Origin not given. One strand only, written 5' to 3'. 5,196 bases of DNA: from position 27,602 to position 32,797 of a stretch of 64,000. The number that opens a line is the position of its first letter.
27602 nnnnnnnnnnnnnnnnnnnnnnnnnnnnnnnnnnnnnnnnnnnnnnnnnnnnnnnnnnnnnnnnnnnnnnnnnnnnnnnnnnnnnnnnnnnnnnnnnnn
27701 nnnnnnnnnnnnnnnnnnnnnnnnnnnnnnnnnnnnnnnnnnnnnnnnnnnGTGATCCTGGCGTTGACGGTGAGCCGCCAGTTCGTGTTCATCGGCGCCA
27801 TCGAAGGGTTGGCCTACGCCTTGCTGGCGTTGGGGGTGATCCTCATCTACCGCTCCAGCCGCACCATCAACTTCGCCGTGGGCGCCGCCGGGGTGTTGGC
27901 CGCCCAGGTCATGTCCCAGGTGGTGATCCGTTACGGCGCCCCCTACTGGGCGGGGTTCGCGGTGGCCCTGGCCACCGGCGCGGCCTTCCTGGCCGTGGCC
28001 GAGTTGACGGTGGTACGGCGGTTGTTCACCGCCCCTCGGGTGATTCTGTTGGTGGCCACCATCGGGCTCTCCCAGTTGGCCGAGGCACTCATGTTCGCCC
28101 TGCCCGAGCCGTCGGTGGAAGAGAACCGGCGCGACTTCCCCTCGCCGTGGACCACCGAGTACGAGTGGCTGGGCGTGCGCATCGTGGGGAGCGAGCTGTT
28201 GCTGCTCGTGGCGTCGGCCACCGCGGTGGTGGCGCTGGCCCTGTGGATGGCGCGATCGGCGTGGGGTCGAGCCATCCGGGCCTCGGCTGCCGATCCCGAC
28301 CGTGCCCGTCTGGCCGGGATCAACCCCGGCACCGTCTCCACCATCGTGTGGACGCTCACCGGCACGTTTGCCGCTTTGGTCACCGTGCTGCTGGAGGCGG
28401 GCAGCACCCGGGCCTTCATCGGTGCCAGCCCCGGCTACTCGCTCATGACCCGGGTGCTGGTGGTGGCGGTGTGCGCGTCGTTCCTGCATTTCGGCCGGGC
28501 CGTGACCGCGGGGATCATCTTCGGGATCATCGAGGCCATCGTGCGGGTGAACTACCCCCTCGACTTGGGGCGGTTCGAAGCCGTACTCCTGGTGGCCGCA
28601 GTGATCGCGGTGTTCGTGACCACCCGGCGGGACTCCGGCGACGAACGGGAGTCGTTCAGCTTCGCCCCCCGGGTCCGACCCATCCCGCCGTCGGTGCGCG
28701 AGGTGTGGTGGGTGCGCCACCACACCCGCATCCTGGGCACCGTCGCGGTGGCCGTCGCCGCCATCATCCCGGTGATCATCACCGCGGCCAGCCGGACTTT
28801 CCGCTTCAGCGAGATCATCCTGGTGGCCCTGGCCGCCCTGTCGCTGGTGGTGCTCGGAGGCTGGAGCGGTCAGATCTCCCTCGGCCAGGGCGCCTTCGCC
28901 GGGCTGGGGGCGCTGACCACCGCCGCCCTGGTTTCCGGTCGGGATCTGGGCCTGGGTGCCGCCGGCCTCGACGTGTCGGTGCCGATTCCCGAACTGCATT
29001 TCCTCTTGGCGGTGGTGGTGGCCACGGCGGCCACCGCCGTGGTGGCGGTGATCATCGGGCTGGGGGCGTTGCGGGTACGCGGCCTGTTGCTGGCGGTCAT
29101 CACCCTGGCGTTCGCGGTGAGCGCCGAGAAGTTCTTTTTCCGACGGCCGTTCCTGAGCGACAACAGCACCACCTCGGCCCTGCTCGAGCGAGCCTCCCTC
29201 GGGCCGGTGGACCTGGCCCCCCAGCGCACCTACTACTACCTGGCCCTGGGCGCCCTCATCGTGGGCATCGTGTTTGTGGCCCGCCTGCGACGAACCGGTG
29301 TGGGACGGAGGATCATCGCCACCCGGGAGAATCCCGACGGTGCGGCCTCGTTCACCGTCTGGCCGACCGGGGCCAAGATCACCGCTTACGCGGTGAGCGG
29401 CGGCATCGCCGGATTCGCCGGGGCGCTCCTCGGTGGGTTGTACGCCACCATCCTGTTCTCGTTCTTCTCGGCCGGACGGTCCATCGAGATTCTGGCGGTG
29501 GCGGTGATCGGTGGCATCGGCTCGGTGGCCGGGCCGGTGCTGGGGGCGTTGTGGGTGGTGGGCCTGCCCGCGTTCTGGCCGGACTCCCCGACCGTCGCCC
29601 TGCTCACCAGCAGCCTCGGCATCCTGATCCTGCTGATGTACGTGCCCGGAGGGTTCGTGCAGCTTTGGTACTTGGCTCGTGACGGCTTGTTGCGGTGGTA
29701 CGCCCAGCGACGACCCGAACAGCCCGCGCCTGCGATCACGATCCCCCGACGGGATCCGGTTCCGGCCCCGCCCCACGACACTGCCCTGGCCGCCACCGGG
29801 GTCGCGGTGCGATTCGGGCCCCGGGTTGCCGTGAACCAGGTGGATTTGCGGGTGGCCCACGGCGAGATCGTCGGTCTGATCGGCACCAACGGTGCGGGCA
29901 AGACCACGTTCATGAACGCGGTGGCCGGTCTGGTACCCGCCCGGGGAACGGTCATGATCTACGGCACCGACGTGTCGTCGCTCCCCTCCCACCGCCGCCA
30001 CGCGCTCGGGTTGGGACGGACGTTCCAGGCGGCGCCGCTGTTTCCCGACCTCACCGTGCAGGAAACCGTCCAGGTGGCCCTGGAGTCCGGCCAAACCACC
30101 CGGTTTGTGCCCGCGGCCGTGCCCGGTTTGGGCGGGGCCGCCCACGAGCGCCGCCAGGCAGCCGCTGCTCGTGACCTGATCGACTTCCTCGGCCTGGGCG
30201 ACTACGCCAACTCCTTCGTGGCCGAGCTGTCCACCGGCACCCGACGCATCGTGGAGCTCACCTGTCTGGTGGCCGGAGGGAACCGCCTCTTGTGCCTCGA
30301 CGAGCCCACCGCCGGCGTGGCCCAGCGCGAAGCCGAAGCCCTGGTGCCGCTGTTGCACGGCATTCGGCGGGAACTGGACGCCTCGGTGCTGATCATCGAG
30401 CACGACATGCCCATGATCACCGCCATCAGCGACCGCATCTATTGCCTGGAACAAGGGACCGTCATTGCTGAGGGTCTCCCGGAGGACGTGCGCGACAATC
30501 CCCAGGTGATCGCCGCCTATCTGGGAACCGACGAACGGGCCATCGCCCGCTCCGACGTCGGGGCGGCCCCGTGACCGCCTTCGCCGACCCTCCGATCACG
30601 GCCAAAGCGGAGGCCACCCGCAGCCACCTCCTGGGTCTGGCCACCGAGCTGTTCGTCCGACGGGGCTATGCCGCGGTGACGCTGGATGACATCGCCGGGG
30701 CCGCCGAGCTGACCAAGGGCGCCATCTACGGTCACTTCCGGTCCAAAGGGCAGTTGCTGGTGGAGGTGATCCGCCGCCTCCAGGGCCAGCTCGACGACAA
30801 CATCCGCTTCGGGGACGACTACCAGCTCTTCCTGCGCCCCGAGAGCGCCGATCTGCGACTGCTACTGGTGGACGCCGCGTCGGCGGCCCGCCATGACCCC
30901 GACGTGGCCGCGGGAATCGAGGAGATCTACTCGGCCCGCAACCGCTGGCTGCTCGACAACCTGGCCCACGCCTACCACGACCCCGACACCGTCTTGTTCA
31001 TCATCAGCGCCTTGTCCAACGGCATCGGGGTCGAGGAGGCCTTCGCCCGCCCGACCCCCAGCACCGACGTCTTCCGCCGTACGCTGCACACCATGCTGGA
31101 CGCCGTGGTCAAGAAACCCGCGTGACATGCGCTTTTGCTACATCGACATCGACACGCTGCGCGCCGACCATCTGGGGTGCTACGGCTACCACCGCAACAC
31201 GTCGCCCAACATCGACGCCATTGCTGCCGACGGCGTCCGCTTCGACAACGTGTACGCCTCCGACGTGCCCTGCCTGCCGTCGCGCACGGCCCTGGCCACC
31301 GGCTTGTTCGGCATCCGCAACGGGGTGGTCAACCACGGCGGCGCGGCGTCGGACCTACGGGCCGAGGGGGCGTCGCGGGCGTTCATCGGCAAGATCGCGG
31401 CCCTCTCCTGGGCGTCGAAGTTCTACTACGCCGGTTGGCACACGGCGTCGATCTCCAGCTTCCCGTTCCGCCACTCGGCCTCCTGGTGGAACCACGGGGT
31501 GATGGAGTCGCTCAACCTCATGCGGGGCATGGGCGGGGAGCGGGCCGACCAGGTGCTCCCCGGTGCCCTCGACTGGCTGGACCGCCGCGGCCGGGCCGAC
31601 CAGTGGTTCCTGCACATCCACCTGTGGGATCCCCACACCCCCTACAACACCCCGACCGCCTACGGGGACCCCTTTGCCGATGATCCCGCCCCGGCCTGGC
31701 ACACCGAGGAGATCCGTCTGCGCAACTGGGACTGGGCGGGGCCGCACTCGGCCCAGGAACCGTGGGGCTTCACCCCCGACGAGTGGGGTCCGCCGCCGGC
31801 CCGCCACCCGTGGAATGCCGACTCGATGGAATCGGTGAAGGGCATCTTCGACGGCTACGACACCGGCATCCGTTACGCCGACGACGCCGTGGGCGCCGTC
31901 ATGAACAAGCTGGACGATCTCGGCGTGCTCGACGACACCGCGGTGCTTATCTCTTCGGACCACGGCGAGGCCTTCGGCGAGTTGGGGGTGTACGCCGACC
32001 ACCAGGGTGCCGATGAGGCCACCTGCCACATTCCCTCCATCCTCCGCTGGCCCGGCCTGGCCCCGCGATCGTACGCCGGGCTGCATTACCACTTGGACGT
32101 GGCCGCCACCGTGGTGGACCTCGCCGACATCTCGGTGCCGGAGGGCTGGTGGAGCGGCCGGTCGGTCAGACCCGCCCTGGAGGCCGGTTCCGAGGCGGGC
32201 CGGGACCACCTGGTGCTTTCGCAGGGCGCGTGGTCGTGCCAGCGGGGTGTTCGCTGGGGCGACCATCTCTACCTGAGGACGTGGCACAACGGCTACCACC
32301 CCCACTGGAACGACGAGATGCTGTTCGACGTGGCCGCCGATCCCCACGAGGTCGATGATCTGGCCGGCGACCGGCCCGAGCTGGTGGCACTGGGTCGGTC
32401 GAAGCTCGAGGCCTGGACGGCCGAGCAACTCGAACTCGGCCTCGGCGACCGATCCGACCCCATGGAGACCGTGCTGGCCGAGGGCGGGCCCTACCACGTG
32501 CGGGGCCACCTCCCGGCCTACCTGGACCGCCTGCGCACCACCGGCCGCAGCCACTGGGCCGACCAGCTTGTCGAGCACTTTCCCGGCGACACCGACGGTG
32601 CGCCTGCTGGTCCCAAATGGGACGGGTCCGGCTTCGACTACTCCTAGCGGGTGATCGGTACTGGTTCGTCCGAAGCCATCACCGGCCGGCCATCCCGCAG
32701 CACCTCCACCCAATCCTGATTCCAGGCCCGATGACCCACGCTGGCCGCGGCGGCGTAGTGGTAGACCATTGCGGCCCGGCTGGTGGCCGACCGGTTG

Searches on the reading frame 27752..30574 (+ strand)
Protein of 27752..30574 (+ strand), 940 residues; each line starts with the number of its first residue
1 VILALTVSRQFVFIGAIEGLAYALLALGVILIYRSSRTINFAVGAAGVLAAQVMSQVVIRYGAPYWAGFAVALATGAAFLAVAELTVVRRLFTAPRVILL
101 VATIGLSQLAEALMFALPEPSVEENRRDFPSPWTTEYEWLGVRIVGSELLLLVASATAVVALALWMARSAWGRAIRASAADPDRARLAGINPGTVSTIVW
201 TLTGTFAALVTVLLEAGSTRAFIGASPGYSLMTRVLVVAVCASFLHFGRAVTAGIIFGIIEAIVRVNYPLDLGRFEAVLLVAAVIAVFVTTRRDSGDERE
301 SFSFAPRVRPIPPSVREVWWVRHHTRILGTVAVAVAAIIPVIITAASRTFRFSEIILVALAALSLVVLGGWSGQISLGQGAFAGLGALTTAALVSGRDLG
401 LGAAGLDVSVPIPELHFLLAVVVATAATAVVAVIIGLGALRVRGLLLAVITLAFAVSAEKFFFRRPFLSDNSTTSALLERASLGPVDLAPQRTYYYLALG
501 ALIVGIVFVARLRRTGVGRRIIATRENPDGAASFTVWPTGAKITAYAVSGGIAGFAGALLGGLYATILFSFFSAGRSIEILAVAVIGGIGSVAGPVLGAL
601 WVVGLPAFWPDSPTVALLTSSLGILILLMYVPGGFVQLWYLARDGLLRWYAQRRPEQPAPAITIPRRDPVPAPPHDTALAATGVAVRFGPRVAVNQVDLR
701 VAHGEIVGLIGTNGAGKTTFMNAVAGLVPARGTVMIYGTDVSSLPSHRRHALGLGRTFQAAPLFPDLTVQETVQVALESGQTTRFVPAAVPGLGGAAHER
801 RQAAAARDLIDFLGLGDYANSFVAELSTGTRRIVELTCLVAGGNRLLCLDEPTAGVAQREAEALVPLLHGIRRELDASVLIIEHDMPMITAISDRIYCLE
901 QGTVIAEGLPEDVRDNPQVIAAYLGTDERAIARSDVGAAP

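Call 64: search_protein_families(library=pfam, proteins=[window:27752-30574:+], max_evalue=0.00001)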
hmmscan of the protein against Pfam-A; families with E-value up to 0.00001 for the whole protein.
window:27752-30574:+ (940 aa): 3 families
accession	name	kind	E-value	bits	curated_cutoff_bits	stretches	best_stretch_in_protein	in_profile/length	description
PF02653.21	BPD_transp_2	-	1.3e-44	152.8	26.8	2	355-603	9-240/269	Branched-chain amino acid transport system / permease component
PF00005.33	ABC_tran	-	5.3e-25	89.1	25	1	695-854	2-137/137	ABC transporter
PF12399.14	BCA_ABC_TP_C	-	1.4e-11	44.2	25.5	1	904-928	2-26/27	Branched-chain amino acid ATP-binding cassette transporter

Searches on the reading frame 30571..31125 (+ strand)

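Call 15: search_protein_families(library=pfam, proteins=[window:30571-31125:+], max_evalue=0.01)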
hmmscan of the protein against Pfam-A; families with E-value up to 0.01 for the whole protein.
window:30571-31125:+ (184 aa): 3 families
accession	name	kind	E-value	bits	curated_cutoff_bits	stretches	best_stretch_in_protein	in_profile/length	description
PF00440.29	TetR_N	-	3.5e-15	55.9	24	1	21-66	2-47/47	Bacterial regulatory proteins, tetR family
PF13977.11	TetR_C_6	-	0.0003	21.4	27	1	98-180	25-114/115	BetI-type transcriptional repressor, C-terminal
PF17940.6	TetR_C_31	-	0.0021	18.6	27.4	1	97-177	25-106/107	Tetracyclin repressor-like, C-terminal domain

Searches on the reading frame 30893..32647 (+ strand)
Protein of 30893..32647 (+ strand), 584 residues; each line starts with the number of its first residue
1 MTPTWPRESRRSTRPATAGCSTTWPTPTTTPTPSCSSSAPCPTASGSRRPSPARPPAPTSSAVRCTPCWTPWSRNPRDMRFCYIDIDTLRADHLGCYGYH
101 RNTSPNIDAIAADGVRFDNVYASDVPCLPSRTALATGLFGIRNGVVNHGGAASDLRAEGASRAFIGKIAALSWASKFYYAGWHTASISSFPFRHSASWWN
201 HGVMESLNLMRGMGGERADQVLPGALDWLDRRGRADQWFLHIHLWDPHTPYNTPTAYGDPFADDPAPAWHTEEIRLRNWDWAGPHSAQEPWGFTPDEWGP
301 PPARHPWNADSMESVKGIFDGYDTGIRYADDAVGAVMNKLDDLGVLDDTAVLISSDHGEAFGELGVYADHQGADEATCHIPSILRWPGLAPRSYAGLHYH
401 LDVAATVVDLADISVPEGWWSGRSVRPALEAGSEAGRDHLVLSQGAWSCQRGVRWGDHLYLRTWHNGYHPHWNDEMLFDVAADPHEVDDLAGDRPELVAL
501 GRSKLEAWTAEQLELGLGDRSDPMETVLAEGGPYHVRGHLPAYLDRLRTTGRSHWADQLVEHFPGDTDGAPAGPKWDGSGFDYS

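Call 15: search_protein_families(library=pfam, proteins=[window:30893-32647:+], max_evalue=0.01)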
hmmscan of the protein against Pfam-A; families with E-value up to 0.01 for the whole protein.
window:30893-32647:+ (584 aa): 4 families
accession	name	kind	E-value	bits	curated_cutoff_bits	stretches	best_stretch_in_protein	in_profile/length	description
PF00884.28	Sulfatase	-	1.5e-39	136.6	25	1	83-413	5-301/301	Sulfatase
PF01663.27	Phosphodiest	-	1.1e-07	32.2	23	1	324-358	186-220/342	Type I phosphodiesterase / nucleotide pyrophosphatase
PF16347.10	SGSH_C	-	3.1e-05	24.6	29.3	1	363-493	2-134/154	N-sulphoglucosamine sulphohydrolase, C-terminal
PF02995.22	DUF229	-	0.00057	19.1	25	1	325-375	309-357/496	Protein of unknown function (DUF229)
